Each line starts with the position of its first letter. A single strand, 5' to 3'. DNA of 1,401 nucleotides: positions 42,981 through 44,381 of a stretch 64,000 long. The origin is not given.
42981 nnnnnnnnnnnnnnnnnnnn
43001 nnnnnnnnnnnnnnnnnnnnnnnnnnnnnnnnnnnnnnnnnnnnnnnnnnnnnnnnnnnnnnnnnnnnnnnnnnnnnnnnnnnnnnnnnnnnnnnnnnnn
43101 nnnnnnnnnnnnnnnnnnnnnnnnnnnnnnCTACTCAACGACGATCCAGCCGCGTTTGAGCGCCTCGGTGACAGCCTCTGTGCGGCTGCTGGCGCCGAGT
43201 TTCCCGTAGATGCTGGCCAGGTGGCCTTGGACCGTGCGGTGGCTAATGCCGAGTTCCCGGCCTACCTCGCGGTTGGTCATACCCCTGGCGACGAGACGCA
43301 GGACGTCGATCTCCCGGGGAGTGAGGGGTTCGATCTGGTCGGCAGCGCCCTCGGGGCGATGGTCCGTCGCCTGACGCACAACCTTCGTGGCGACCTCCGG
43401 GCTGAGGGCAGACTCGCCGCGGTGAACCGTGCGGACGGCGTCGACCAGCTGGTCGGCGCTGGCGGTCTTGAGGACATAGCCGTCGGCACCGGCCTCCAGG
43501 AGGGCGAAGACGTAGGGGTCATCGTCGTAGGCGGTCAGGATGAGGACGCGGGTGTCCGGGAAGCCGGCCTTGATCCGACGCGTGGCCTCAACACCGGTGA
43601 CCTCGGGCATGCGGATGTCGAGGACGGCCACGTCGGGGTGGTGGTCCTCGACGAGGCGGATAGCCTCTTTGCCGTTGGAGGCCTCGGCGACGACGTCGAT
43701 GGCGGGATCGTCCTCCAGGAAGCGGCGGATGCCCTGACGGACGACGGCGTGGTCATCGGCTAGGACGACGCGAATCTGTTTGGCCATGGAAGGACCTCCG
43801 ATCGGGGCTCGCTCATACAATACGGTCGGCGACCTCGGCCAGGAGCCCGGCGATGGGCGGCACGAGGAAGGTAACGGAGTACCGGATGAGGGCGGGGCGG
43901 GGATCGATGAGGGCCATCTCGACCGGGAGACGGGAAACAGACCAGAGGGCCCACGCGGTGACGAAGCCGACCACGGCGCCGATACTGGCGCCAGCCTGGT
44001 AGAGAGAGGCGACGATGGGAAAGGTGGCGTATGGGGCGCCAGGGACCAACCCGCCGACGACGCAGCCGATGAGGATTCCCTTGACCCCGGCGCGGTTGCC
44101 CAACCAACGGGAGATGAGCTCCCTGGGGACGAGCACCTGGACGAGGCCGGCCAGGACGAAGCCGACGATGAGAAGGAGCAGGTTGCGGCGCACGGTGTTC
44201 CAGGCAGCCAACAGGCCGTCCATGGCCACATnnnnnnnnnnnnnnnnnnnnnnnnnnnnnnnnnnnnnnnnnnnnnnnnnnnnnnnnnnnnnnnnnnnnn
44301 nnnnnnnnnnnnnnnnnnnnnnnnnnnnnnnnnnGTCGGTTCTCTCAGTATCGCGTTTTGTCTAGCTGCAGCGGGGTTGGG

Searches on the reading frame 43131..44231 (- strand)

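Call 41: search_protein_families(library=pfam, proteins=[window:43131-44231:-], max_evalue=0.0001)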
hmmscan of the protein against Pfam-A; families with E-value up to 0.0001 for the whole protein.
window:43131-44231:- (366 aa): 3 families
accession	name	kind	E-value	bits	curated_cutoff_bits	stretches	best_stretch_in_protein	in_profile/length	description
PF00072.30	Response_reg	-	3e-30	105.1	30.2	1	155-267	1-111/111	Response regulator receiver domain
PF00196.25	GerE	-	1.5e-18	66.6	23.5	1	302-356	2-56/57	Bacterial regulatory proteins, luxR family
PF13384.12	HTH_23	-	1.1e-05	25.5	24.6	1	308-335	8-35/50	Homeodomain-like domain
